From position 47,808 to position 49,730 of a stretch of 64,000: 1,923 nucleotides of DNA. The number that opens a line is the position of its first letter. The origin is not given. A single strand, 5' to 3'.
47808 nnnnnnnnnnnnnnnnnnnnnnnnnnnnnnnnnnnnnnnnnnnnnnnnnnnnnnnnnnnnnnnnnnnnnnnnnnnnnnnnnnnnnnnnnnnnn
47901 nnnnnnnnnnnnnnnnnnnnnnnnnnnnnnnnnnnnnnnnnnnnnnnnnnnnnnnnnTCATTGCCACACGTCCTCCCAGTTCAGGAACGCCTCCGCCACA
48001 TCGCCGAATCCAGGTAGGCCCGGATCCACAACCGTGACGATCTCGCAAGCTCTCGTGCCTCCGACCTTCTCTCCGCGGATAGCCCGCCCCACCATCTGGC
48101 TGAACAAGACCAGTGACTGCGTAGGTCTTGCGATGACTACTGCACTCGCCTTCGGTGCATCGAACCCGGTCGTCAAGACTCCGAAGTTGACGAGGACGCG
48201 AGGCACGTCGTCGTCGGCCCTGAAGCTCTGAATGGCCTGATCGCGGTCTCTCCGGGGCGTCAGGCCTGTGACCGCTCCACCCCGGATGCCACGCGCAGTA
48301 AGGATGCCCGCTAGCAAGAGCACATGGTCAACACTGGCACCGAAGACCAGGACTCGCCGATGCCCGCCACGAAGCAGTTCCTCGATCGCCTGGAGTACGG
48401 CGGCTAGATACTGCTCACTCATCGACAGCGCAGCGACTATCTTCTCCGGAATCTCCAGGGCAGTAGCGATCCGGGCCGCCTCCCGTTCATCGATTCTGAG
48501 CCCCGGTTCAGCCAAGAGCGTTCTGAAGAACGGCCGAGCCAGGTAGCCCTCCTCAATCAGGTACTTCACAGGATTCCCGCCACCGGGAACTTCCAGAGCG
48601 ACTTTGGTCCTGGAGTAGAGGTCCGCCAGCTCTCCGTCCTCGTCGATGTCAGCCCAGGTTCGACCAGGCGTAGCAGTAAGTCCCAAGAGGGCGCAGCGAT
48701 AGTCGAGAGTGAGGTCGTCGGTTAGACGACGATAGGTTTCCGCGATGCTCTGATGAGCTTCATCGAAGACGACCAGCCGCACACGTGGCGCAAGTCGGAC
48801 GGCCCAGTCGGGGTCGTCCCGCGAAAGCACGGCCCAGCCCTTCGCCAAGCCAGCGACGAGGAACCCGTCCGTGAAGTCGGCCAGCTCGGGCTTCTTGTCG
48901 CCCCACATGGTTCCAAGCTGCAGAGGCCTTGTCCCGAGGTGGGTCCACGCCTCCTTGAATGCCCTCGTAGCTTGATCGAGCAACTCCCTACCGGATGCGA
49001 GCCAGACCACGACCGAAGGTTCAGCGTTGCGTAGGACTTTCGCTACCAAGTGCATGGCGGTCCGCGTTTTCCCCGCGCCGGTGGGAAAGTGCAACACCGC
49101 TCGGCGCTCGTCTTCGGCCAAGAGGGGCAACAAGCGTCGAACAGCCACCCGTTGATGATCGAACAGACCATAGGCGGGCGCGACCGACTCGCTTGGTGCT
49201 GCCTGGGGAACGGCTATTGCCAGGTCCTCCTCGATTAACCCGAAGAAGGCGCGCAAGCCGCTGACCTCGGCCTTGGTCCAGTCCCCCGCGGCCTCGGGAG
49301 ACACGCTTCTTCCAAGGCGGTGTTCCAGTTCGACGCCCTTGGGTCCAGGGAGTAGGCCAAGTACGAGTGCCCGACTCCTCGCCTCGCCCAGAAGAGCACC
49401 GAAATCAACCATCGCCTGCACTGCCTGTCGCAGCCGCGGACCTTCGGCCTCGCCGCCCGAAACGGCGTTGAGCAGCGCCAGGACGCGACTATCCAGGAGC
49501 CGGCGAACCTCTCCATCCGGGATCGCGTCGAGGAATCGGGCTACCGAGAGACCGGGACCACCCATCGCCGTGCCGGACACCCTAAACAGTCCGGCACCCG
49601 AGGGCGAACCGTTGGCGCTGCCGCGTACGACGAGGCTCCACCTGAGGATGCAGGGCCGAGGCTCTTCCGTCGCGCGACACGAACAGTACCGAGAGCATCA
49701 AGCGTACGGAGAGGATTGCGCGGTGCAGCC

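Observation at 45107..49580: SF2 helicase - MORC-like GHKL ATPase - PLD nuclease operon co-transcribed with sspA: candidate new PT-coupled restriction module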

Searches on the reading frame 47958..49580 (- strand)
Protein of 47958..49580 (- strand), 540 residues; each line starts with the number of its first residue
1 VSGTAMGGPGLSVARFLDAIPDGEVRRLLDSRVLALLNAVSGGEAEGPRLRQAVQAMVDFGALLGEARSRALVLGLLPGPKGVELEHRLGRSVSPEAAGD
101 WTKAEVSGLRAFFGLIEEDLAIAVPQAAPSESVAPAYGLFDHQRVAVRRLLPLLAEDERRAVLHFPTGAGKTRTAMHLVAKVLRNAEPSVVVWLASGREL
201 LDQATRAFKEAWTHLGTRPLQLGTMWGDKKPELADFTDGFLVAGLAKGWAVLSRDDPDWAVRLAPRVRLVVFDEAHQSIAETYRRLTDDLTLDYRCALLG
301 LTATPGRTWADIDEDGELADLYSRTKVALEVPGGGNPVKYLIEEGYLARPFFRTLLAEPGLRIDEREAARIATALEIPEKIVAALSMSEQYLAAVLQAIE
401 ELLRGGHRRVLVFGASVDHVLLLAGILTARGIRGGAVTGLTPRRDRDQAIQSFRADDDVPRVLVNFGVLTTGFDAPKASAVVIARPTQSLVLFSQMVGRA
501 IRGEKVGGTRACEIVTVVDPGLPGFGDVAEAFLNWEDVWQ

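Call 4: search_protein_families(library=padloc, proteins=[window:47958-49580:-], max_evalue=0.01)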
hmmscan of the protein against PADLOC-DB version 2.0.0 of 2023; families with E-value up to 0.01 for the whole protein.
window:47958-49580:- (540 aa): 23 families
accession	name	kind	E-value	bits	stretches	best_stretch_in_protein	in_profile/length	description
PDLC02707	PbeA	-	9.6e-19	65.4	2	132-311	246-419/672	PbeA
PDLC03047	REase_I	-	1.1e-13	47.8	2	145-307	350-493/1107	Type I restriction enzyme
PDLC03658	mREase_IV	-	2.5e-12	43.4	2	409-519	453-556/953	Type IV methyl-directed restriction enzyme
PDLC02704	PbeA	-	1.1e-10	38.7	1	130-324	251-436/682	PbeA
PDLC02703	PbeA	-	2.9e-09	34.1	1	138-310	246-409/626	PbeA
PDLC03042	REase_I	-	3.1e-09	32.8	2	455-502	782-829/1170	Type I restriction enzyme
PDLC03659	mREase_IV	-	3.6e-09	33.1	2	140-308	220-374/945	Type IV methyl-directed restriction enzyme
PDLC03049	REase_I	-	6.4e-08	29.1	1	142-308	171-326/807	Type I restriction enzyme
PDLC01439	typeIV_DinG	-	2.9e-06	24.2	0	388-484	388-480/575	CAS-IV-A; associated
PDLC01763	Cas3b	-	8.1e-05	19.5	1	157-212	262-317/762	-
PDLC00192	HamB1|HamB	-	0.0002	17.1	1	138-276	268-398/1104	DEAD-box helicase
PDLC03597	REase_MTase_IIG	-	0.00024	16.7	1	454-503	544-595/1646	Type IIG restriction enzyme-methyltransferase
PDLC02870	DpdF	-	0.00028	17.5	1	398-503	217-320/534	DpdF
PDLC03051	REase_MTase_I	-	0.00062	14.9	1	458-540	555-636/1591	Type I restriction enzyme-methyltransferase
PDLC01770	Cas3g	-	0.0022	14.5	1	154-217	22-87/733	-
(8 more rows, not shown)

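Call 5: search_protein_families(library=pfam, proteins=[window:47958-49580:-], max_evalue=0.01)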
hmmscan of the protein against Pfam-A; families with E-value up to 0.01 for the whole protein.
window:47958-49580:- (540 aa): 5 families
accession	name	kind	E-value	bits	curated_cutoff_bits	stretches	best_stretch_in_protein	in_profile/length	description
PF04851.21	ResIII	-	1.2e-19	71.2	22.5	1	139-306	4-163/164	Type III restriction enzyme, res subunit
PF00271.37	Helicase_C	-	1.1e-13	51.8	23.5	1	397-502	4-108/110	Helicase conserved C-terminal domain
PF00270.35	DEAD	-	2.8e-11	43.9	26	1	143-310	4-165/167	DEAD/DEAH box helicase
PF18766.7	SWI2_SNF2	-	7.8e-06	26.1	26.7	1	142-305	1-155/221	SWI2/SNF2 ATPase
PF13604.12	AAA_30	-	0.007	16.6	27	0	141-292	4-114/191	AAA domain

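Call 6: search_protein_families(library=ncbifam, proteins=[window:47958-49580:-], max_evalue=0.01)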
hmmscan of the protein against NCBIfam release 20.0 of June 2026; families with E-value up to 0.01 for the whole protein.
window:47958-49580:- (540 aa): 14 families
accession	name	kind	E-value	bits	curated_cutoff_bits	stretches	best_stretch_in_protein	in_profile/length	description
NF053632.1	heli_RadD_YejH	equivalog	2.1e-29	102.3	720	2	266-505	108-344/573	DNA repair helicase RadD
NF008521.0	PRK11448.1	equivalog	3.2e-17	61.9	729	2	435-502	732-799/1123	type I restriction-modification system endonuclease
NF046051.1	restrict_EcoAI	equivalog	4.1e-14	51.9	550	2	142-214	161-237/768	EcoAI/FtnUII family type I restriction enzme subunit R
NF010337.0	PRK13766.1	equivalog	4.7e-10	38.2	610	2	161-314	33-182/781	Hef nuclease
TIGR04095.1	dnd_restrict_1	equivalog_domain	1.6e-09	37.3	600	1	139-209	9-75/451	DNA phosphorothioation system restriction enzyme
TIGR02621.3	cas3_GSU0051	exception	1.9e-06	27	400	0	150-215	21-93/854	type I-G CRISPR-associated helicase/endonuclease Cas3g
NF045503.1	repair_heli_XPB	equivalog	2.6e-06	26.3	610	1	269-501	303-506/548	DNA repair helicase XPB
TIGR00348.1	hsdR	subfamily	0.00075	18.1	284.55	0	449-502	588-640/674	HsdR family type I site-specific deoxyribonuclease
NF008394.0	PRK11192.1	equivalog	0.00081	18.3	507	0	402-506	241-344/441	ATP-dependent RNA helicase SrmB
NF008744.0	PRK11776.1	equivalog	0.001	17.7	524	1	398-508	232-341/460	ATP-dependent RNA helicase DbpA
NF041063.1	DpdF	equivalog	0.0021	16.7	550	0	143-192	145-192/813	protein DpdF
NF008164.0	PRK10917.1-2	equivalog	0.0021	16.4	785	1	435-505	523-592/704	ATP-dependent DNA helicase RecG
NF053711.1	RNA_heli_RhlE1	exception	0.0028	16.5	750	1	406-482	243-317/434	RNA helicase RhlE1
NF003673.1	PRK05298.1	equivalog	0.006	15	743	0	140-210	11-76/653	excinuclease ABC subunit UvrB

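Call 44: search_solved_structures(query=window:47958-49580:-, max_evalue=0.001)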
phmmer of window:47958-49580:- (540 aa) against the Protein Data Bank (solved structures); distinct sequences matched with E-value up to 0.001: 8.
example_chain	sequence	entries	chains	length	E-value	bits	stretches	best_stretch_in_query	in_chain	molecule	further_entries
6jde_B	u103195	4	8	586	3.9e-20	75.5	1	269-503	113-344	Putative DNA repair helicase RadD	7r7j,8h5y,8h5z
7clg_A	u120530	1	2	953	9e-11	44.6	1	409-504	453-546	Putative helicase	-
6p4f_A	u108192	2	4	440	7.2e-09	38.3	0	219-308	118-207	DNA-dependent ATPase XPBII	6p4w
5tnu_A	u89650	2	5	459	8.7e-09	38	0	219-308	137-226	DNA-dependent ATPase XPBII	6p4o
6p66_A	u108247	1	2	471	1.1e-05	27.7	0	435-505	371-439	DNA repair protein RAD25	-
2fwr_A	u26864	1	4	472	1.2e-05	27.7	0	435-505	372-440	DNA repair protein RAD25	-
3h1t_A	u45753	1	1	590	1.2e-05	27.7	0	456-509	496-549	Type I site-specific restriction-modification system, R (Restriction) subunit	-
1wp9_A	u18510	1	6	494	0.00019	23.7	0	158-311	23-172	ATP-dependent RNA helicase, putative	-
